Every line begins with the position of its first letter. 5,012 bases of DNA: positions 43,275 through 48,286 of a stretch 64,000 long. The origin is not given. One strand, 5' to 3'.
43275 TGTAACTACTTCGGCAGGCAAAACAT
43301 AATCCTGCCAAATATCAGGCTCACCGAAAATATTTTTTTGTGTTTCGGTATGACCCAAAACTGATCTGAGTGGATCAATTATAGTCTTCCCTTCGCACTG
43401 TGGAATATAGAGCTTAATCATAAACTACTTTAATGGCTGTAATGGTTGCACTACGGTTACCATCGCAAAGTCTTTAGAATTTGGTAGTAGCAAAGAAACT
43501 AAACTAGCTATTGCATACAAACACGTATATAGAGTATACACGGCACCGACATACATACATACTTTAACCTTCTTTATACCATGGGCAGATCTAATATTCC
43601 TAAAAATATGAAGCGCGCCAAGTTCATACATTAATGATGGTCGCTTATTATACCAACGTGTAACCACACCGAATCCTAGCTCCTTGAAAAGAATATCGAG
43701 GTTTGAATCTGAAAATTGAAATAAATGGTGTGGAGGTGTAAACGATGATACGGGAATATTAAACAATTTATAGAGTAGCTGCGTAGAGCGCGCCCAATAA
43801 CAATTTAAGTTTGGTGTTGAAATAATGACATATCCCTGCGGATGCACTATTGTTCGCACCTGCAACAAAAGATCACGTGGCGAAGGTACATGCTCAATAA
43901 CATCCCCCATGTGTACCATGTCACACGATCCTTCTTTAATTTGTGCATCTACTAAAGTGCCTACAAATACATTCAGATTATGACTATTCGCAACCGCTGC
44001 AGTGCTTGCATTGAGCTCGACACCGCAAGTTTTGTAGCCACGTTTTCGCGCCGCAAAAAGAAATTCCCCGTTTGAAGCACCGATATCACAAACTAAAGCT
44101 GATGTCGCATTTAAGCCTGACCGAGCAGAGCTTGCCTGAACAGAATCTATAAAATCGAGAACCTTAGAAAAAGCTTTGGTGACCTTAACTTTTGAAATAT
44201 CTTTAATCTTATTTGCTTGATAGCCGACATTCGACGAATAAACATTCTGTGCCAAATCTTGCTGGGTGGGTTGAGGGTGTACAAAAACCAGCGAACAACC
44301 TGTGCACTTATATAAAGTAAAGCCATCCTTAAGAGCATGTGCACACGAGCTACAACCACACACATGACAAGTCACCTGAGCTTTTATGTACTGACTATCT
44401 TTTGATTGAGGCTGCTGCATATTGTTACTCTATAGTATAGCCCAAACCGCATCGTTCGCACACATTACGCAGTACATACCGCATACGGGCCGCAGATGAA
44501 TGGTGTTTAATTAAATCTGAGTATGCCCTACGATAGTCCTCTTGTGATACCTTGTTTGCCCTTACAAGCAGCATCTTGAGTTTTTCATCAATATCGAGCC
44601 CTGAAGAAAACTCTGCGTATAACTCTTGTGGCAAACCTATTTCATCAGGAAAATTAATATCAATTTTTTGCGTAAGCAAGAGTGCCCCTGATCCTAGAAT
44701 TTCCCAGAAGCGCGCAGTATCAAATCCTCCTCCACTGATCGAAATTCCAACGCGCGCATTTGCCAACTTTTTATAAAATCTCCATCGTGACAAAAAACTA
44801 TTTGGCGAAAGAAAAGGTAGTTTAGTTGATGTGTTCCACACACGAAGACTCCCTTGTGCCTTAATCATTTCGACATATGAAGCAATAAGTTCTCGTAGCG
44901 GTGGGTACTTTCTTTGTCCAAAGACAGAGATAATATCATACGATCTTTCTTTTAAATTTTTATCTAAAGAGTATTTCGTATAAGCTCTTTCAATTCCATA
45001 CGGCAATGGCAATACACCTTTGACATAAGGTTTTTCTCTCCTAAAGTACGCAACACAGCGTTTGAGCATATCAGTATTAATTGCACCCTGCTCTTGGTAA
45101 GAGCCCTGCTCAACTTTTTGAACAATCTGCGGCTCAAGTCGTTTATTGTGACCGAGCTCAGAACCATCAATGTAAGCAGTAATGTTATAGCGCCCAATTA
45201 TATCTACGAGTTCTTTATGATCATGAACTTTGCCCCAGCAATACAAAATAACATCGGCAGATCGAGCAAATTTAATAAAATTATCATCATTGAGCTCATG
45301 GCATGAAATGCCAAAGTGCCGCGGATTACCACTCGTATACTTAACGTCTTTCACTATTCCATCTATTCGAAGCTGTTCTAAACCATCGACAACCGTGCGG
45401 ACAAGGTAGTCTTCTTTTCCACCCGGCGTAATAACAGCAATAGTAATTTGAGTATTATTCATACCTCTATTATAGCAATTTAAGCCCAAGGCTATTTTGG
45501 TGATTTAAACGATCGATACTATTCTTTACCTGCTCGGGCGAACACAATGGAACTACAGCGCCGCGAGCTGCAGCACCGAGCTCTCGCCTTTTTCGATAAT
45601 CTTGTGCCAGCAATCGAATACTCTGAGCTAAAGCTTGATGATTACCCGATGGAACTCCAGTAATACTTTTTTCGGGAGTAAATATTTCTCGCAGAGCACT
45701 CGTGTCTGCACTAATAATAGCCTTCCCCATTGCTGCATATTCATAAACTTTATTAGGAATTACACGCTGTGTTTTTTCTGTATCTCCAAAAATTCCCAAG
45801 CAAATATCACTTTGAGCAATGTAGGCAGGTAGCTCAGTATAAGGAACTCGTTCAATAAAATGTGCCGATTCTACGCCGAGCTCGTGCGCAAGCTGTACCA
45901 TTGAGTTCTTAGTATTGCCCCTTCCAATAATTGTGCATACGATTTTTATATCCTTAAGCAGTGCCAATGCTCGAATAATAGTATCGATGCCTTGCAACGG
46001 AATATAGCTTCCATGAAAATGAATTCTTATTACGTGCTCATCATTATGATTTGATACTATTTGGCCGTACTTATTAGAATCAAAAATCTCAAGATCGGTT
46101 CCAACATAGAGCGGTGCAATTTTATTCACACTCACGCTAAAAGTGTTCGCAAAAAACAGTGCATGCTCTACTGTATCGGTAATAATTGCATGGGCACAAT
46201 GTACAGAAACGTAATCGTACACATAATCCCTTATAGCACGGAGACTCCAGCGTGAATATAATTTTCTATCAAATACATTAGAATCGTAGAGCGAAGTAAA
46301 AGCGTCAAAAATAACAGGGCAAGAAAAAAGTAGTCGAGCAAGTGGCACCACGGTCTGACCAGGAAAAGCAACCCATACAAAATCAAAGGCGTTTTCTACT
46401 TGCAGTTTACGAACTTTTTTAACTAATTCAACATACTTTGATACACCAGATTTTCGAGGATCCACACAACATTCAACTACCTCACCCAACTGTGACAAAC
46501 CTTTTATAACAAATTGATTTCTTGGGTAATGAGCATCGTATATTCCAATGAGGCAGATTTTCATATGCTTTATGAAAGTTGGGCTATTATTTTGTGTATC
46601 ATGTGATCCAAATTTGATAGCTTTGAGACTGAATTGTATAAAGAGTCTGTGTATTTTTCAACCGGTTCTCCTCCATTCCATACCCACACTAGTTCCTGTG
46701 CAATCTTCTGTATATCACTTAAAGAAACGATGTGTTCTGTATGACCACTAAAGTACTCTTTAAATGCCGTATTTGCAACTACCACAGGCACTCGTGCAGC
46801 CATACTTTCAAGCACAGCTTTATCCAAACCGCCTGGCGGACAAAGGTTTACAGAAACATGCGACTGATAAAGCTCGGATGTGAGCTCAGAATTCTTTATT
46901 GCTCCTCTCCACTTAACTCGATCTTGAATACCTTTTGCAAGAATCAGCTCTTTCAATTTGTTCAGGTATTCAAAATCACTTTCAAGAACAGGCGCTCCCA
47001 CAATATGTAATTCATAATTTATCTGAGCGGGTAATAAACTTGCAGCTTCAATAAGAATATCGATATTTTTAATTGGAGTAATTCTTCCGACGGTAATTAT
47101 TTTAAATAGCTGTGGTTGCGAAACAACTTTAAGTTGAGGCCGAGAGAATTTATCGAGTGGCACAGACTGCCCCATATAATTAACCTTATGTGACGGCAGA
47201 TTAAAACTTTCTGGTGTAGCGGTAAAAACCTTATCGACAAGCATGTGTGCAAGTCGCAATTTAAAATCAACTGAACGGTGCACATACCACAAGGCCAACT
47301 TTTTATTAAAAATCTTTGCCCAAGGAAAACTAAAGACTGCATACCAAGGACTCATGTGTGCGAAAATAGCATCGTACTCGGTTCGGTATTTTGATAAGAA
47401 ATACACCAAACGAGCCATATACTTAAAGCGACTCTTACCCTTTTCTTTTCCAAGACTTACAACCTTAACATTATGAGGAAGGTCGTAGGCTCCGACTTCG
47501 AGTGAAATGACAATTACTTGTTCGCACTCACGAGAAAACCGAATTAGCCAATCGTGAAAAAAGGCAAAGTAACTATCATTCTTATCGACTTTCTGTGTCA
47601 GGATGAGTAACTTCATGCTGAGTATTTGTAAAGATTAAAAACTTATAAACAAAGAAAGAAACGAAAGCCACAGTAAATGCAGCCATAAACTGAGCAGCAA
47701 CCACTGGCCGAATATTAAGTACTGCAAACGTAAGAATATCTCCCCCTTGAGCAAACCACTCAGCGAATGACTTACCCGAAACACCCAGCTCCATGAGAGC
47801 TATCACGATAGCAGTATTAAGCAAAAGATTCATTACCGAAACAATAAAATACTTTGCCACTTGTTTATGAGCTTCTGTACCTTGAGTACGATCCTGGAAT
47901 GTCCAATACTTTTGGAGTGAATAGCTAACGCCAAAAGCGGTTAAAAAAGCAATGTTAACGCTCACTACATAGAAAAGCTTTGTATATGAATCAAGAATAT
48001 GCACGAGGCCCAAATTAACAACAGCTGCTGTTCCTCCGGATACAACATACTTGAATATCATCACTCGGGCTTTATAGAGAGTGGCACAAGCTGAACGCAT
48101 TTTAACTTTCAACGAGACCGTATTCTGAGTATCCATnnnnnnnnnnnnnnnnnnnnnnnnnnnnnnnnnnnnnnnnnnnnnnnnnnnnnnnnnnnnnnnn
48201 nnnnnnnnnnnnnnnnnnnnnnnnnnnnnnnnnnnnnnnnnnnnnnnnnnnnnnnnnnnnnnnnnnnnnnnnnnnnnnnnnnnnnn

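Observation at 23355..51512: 28-kb translationally coupled glycosylation island with unusually high methyltransferase content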

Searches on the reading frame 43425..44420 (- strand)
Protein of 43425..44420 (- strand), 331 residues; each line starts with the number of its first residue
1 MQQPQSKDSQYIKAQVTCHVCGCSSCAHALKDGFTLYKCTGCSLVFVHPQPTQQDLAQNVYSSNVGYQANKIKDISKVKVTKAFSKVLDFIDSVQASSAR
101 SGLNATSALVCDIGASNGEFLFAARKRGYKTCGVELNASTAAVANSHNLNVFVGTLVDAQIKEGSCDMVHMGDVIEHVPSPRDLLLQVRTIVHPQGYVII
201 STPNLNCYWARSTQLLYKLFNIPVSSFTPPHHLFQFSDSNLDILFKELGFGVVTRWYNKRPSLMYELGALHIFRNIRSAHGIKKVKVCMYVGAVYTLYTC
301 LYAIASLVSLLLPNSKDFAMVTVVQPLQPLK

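Call 5: search_protein_families(library=pfam, proteins=[window:43425-44420:-], max_evalue=0.01)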
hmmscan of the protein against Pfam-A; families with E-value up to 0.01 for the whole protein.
window:43425-44420:- (331 aa): 5 families
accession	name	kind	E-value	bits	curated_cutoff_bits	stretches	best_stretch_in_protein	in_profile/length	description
PF13489.12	Methyltransf_23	-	9.1e-20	71.5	27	1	104-253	20-162/164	Methyltransferase domain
PF08241.18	Methyltransf_11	-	4e-11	43.9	21.2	1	112-200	2-95/95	Methyltransferase domain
PF08242.18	Methyltransf_12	-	2.1e-07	32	30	1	112-197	2-97/98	Methyltransferase domain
PF13649.12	Methyltransf_25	-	8.1e-07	30.1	27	1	110-196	1-97/97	Methyltransferase domain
PF13847.12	Methyltransf_31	-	2.6e-06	27.6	27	1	110-204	7-113/145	Methyltransferase domain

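Call 38: search_protein_families(library=ncbifam, proteins=[window:43425-44420:-], max_evalue=0.001)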
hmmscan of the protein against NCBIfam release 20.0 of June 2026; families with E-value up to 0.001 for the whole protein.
window:43425-44420:- (331 aa): 2 families
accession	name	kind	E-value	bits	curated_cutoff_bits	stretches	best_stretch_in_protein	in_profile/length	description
TIGR01983.1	UbiG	equivalog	1.1e-07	31.4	102.95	1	88-206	30-157/228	bifunctional 2-polyprenyl-6-hydroxyphenol methylase/3-demethylubiquinol 3-O-methyltransferase UbiG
NF045667.1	MTase_DVU1556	equivalog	6.9e-06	25.7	155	1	105-201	21-120/213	DVU_1556 family methyltransferase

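Call 39: search_solved_structures(query=window:43425-44420:-, max_evalue=0.01)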
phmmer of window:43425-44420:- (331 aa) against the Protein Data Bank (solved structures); distinct sequences matched with E-value up to 0.01: 11.
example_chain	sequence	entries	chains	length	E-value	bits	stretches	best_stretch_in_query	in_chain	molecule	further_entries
3cc8_A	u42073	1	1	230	2.4e-06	30.3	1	110-208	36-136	Putative methyltransferase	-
5t64_A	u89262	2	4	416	0.00012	24.7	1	102-212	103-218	Sugar 3-C-methyl transferase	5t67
5t6b_A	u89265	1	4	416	0.00018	24.1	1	103-212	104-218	Sugar 3-C-methyl transferase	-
4kdc_A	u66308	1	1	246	0.0011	21.5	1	109-207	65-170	3-demethylubiquinone-9 3-methyltransferase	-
4kdr_A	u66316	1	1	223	0.0017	20.9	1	109-206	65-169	3-demethylubiquinone-9 3-methyltransferase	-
5dpm_A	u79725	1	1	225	0.0018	20.8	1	109-206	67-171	Ubiquinone biosynthesis O-methyltransferase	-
4e2y_A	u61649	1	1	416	0.0039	19.7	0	103-212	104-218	TcaB9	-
3ndi_A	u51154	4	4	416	0.004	19.7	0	103-212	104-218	Methyltransferase | TcaB9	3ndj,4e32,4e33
4e31_A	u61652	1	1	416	0.0041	19.7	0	104-212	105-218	TcaB9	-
4e2x_A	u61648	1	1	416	0.0041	19.6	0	104-212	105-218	TcaB9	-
4e2z_A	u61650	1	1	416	0.0042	19.6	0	103-212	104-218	TcaB9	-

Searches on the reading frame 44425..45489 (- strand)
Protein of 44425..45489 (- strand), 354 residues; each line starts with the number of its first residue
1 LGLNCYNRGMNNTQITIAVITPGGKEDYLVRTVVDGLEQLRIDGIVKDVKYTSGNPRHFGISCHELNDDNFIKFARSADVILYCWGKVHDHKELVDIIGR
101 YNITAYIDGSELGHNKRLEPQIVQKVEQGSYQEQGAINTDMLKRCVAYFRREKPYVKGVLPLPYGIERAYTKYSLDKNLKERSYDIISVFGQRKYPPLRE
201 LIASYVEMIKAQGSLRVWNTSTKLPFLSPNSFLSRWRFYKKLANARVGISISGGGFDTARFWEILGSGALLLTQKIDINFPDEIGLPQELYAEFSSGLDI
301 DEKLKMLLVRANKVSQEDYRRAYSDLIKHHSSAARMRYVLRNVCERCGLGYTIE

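Call 5: search_protein_families(library=pfam, proteins=[window:44425-45489:-], max_evalue=0.01)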
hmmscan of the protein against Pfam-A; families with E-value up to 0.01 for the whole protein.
window:44425-45489:- (354 aa): 1 family
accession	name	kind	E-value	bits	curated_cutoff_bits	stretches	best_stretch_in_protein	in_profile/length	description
PF13524.12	Glyco_trans_1_2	-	0.0002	21.7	25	1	231-340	33-143/144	Glycosyl transferase-like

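Call 10: search_protein_families(library=ncbifam, proteins=[window:44425-45489:-], max_evalue=0.01)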
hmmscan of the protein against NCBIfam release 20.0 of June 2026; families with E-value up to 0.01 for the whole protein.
window:44425-45489:- (354 aa): 0 families

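Call 36: search_protein_families(library=pfam, proteins=[window:44425-45489:-], max_evalue=10)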
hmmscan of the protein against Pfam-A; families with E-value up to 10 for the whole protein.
window:44425-45489:- (354 aa): 2 families
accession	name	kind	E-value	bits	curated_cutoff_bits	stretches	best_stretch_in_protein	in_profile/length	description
PF13524.12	Glyco_trans_1_2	-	0.0002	21.7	25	1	231-340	33-143/144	Glycosyl transferase-like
PF23434.1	DUF7120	-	0.1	13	27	1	115-146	9-40/70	Family of unknown function (DUF7120)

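Call 73: search_solved_structures(query=window:44425-45462:-, max_evalue=1)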
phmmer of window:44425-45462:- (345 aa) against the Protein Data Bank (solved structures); distinct sequences matched with E-value up to 1: 0.

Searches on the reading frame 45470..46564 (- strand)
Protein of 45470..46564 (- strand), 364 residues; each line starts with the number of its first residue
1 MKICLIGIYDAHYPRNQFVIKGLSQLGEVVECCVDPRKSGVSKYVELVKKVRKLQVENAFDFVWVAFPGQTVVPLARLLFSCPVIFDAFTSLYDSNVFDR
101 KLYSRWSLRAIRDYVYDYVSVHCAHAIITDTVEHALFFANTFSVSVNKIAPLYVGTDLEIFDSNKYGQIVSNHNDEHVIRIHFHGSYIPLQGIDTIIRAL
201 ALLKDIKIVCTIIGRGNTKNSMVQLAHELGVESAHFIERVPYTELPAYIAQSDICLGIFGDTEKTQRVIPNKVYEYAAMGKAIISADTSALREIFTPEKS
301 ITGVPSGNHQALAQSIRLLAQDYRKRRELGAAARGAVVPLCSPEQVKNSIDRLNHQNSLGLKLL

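Call 5: search_protein_families(library=pfam, proteins=[window:45470-46564:-], max_evalue=0.01)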
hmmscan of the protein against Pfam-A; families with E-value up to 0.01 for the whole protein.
window:45470-46564:- (364 aa): 3 families
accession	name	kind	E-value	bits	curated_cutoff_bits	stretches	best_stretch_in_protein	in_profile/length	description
PF00534.26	Glycos_transf_1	-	7.7e-19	68.3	26.4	1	179-334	16-170/172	Glycosyl transferases group 1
PF13692.12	Glyco_trans_1_4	-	6.9e-16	59.2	27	1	181-322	4-142/142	Glycosyl transferases group 1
PF13524.12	Glyco_trans_1_2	-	1.1e-12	48.5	25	1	207-337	14-129/144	Glycosyl transferase-like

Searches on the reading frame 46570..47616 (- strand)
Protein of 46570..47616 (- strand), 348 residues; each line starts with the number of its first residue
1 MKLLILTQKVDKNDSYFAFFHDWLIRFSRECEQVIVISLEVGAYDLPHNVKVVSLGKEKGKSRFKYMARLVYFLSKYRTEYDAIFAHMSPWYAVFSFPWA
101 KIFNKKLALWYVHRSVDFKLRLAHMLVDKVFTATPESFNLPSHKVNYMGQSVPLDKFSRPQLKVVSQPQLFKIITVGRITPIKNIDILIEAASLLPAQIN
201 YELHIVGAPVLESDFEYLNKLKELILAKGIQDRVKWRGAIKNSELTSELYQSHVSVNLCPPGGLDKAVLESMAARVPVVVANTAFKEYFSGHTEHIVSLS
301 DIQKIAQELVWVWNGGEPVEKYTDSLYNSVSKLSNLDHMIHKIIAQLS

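Call 5: search_protein_families(library=pfam, proteins=[window:46570-47616:-], max_evalue=0.01)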
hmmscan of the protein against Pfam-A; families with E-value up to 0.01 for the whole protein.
window:46570-47616:- (348 aa): 3 families
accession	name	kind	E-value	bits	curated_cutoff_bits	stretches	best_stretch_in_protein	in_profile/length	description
PF13692.12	Glyco_trans_1_4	-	3.4e-18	66.7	27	1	172-312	3-139/142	Glycosyl transferases group 1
PF00534.26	Glycos_transf_1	-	7.7e-18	65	26.4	1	170-310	15-153/172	Glycosyl transferases group 1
PF20706.3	GT4-conflict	-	4.4e-05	23.1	26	1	164-283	191-313/385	Family 4 Glycosyltransferase in conflict systems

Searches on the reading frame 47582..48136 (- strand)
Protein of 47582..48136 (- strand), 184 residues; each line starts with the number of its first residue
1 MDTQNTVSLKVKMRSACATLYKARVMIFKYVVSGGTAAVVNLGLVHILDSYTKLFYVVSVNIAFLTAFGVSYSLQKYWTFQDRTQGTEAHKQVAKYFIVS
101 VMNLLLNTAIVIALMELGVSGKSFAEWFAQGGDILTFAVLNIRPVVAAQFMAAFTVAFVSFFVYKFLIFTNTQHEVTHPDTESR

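Call 5: search_protein_families(library=pfam, proteins=[window:47582-48136:-], max_evalue=0.01)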
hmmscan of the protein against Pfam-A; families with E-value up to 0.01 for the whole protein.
window:47582-48136:- (184 aa): 1 family
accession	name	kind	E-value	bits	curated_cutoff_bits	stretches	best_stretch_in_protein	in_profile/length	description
PF04138.20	GtrA_DPMS_TM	-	4.8e-17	62.7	26.1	1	29-169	1-117/117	GtrA/DPMS, transmembrane domain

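Call 38: search_protein_families(library=ncbifam, proteins=[window:47582-48136:-], max_evalue=0.001)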
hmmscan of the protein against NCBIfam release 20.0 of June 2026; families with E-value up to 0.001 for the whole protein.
window:47582-48136:- (184 aa): 1 family
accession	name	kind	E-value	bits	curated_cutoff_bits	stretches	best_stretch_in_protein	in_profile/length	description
NF037976.1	gtrA_1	subfamily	0.0008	19.5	50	1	27-105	2-80/126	GtrA family protein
